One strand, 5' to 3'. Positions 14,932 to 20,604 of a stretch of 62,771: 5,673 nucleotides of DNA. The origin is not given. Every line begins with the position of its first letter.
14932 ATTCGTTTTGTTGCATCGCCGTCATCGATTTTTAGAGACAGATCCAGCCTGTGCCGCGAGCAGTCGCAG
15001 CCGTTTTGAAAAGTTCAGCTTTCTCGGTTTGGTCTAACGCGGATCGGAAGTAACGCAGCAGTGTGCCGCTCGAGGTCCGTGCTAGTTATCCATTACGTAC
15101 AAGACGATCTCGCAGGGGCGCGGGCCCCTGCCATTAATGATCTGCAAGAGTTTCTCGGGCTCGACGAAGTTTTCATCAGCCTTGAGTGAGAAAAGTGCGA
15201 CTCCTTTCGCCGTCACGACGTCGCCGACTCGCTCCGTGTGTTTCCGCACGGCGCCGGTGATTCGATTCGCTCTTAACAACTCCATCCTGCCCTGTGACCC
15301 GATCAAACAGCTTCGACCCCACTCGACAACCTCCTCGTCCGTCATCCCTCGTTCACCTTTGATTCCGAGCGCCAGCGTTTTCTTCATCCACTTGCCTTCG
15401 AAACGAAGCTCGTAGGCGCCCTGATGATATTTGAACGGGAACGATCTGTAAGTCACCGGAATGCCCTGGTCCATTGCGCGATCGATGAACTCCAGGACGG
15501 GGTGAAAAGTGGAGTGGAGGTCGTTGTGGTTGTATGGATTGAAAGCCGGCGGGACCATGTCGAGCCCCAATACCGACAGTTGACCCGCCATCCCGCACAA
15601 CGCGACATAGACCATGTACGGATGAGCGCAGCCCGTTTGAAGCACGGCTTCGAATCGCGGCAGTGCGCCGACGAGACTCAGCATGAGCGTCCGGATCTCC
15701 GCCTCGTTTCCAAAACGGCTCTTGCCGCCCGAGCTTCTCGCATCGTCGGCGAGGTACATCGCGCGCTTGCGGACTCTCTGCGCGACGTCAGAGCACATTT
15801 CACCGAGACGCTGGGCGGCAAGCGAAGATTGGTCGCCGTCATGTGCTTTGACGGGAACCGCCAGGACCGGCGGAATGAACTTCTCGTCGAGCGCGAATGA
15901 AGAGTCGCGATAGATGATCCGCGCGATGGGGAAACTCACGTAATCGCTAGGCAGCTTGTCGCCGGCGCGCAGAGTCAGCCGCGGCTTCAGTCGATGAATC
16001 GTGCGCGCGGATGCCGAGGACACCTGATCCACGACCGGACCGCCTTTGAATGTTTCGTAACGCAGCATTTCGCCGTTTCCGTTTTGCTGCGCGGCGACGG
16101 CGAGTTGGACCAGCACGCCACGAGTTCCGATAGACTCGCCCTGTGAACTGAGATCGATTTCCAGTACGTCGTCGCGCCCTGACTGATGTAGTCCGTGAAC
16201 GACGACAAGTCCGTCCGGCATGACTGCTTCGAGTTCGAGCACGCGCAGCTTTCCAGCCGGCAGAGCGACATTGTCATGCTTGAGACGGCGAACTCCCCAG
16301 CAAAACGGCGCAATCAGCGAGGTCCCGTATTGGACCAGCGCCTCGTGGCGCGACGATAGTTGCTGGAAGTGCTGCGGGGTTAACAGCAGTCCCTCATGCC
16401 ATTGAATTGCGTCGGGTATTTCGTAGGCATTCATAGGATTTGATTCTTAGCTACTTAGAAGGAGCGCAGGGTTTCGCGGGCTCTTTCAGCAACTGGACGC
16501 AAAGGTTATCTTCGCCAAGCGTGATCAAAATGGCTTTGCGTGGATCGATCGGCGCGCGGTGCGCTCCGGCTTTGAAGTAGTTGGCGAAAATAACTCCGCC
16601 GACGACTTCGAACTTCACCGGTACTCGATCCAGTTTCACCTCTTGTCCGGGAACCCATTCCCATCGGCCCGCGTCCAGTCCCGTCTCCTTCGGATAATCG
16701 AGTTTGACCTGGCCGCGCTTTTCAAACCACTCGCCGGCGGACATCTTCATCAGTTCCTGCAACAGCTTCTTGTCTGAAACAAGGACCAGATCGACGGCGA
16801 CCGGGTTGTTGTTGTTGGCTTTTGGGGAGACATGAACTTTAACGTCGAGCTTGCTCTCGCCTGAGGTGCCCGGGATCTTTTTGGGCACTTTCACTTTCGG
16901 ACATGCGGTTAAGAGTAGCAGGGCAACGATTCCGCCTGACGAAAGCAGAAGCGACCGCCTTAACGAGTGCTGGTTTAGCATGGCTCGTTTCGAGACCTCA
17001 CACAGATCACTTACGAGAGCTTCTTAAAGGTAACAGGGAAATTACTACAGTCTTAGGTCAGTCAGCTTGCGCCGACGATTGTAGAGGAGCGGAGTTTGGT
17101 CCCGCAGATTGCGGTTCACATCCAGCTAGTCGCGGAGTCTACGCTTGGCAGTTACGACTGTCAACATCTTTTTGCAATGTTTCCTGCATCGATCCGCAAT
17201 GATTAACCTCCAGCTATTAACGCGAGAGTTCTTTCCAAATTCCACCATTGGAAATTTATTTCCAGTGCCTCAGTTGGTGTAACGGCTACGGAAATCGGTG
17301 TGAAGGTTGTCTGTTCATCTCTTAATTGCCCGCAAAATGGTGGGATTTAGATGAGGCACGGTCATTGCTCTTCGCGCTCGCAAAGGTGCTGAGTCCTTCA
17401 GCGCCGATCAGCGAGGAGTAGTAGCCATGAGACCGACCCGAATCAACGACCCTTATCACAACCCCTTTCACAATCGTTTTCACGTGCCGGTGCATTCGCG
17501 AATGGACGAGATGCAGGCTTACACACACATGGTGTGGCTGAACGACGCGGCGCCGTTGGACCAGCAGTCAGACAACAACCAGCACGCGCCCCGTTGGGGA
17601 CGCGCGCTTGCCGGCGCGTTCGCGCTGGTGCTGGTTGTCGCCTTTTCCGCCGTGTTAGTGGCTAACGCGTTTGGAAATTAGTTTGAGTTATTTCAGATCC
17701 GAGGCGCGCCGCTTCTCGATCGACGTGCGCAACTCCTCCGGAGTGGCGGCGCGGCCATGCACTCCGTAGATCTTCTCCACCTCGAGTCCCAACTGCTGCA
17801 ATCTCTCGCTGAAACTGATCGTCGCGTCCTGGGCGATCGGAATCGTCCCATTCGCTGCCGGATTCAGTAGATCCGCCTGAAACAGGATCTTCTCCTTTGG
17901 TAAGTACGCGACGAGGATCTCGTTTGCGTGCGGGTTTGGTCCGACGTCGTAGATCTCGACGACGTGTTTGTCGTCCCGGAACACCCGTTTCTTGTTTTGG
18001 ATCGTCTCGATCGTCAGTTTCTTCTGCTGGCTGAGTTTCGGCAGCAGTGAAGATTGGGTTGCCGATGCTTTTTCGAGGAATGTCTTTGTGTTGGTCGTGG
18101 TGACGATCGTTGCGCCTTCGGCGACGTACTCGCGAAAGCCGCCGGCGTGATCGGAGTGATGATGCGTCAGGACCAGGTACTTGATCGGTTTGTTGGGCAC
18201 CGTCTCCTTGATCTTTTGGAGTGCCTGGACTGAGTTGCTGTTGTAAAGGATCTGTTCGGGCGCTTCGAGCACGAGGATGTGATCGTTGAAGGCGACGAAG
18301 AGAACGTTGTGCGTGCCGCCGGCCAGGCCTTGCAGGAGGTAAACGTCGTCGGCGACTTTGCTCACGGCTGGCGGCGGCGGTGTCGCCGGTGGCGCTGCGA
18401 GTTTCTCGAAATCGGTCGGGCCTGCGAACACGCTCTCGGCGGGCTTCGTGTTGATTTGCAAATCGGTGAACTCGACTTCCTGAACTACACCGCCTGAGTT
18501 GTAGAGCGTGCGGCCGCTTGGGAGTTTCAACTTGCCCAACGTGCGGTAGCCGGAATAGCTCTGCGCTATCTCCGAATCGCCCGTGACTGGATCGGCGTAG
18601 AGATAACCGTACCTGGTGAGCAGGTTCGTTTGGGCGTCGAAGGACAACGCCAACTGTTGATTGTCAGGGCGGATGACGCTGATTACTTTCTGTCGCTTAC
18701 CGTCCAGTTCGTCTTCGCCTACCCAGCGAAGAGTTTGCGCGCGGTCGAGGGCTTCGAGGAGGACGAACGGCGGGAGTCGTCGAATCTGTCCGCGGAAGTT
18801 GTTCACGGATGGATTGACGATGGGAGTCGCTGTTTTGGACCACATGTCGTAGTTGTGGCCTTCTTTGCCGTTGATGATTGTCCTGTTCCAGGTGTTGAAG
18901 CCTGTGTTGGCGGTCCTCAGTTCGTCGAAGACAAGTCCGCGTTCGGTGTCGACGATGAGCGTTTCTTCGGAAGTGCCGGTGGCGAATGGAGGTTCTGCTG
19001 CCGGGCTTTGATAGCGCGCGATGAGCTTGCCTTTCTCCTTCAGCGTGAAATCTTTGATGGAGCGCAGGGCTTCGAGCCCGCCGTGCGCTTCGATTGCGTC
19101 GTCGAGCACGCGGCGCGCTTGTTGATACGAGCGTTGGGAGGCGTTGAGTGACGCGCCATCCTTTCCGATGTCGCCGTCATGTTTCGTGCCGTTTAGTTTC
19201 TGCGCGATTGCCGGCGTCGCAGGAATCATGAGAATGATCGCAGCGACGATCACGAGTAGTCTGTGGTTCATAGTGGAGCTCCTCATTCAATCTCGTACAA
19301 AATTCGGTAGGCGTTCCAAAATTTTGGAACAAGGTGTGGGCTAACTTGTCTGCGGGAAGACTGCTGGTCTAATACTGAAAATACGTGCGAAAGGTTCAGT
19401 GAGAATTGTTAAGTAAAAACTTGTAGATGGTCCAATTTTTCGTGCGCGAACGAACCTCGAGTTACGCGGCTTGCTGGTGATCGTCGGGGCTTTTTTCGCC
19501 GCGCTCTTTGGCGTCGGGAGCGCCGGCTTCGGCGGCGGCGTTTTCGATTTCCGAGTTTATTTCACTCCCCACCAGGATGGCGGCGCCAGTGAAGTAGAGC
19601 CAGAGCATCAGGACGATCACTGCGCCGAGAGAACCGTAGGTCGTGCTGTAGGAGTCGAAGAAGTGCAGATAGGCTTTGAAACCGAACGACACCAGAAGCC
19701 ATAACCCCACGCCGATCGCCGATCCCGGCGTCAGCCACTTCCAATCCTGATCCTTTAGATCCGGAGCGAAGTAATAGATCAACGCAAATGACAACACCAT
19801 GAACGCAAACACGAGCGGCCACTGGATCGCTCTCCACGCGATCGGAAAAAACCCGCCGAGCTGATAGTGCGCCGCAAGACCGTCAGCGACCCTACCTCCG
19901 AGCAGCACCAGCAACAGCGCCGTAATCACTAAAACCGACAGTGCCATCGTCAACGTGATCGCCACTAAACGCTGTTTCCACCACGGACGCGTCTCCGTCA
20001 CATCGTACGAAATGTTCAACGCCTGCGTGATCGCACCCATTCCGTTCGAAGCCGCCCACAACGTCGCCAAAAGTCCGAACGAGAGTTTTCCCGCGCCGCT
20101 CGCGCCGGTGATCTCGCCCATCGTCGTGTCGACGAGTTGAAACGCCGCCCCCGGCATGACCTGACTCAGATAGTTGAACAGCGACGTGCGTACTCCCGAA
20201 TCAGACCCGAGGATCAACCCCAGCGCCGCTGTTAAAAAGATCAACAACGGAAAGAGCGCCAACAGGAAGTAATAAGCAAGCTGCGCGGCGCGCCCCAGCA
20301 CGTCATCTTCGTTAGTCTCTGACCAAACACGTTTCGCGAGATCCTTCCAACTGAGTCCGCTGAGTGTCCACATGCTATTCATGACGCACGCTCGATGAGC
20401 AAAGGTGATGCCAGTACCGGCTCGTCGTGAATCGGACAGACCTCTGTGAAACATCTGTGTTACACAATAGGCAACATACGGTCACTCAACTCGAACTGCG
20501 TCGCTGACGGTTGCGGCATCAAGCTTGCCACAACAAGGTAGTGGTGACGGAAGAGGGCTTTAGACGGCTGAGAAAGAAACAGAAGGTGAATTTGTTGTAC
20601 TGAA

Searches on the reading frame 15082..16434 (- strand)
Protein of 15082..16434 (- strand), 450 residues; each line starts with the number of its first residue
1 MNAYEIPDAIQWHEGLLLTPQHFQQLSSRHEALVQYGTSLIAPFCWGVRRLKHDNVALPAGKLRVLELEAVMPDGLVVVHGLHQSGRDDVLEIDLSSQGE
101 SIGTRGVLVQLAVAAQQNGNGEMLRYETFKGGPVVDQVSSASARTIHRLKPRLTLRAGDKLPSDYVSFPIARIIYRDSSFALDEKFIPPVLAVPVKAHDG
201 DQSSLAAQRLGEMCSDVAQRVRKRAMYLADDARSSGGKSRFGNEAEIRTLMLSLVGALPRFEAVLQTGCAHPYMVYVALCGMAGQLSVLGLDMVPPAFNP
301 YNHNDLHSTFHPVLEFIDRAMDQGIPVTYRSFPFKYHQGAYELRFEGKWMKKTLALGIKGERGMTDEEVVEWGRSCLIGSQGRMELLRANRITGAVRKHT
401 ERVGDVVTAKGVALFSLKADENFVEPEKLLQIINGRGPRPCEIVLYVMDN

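Call 9: search_protein_families(library=pfam, proteins=[window:15082-16434:-], max_evalue=0.001)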
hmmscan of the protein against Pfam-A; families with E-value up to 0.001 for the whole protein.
window:15082-16434:- (450 aa): 1 family
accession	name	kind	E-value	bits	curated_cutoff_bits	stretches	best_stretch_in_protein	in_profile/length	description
PF05936.17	T6SS_VasE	-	1.6e-45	156.1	23.4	1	22-401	1-378/429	Bacterial Type VI secretion, VC_A0110, EvfL, ImpJ, VasE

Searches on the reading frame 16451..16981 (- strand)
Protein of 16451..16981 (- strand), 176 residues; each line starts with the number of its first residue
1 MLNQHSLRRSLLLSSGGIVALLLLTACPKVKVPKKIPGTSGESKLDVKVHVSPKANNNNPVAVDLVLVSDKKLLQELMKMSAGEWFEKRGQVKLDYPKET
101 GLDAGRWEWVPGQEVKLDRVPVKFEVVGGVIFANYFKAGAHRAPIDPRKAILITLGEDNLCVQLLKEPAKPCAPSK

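Call 10: search_protein_families(library=pfam, proteins=[window:16451-16981:-], max_evalue=0.001)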
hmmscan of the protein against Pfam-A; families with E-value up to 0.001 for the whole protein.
window:16451-16981:- (176 aa): 0 families

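Call 51: search_protein_families(library=pfam, proteins=[window:16451-16981:-], max_evalue=0.01)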
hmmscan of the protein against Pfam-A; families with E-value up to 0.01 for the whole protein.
window:16451-16981:- (176 aa): 0 families

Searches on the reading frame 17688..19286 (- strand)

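Call 10: search_protein_families(library=pfam, proteins=[window:17688-19286:-], max_evalue=0.001)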
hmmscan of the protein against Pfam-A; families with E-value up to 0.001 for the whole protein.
window:17688-19286:- (532 aa): 2 families
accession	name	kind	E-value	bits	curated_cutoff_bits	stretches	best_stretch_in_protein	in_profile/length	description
PF00753.33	Lactamase_B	-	2.6e-09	37.7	22.7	1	361-510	37-196/196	Metallo-beta-lactamase superfamily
PF19583.5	ODP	-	2.7e-05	24.6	27.2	1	336-477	13-140/194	ODP family beta lactamase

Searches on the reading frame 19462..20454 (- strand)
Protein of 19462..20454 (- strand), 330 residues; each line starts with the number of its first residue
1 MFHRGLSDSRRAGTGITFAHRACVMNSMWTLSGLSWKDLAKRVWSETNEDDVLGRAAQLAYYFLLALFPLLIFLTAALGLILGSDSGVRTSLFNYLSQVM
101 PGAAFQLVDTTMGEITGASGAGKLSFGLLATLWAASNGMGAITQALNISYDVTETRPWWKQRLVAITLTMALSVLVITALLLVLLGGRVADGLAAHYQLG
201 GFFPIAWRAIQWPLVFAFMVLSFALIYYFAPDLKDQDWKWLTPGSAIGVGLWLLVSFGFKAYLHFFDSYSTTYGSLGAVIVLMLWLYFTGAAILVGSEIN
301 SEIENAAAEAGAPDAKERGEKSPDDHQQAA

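Call 10: search_protein_families(library=pfam, proteins=[window:19462-20454:-], max_evalue=0.001)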
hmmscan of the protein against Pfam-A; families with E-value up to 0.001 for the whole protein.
window:19462-20454:- (330 aa): 1 family
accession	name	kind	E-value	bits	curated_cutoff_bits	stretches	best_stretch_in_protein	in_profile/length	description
PF03631.20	Virul_fac_BrkB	-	9.8e-70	235.6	33.7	1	49-306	2-258/259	Virulence factor BrkB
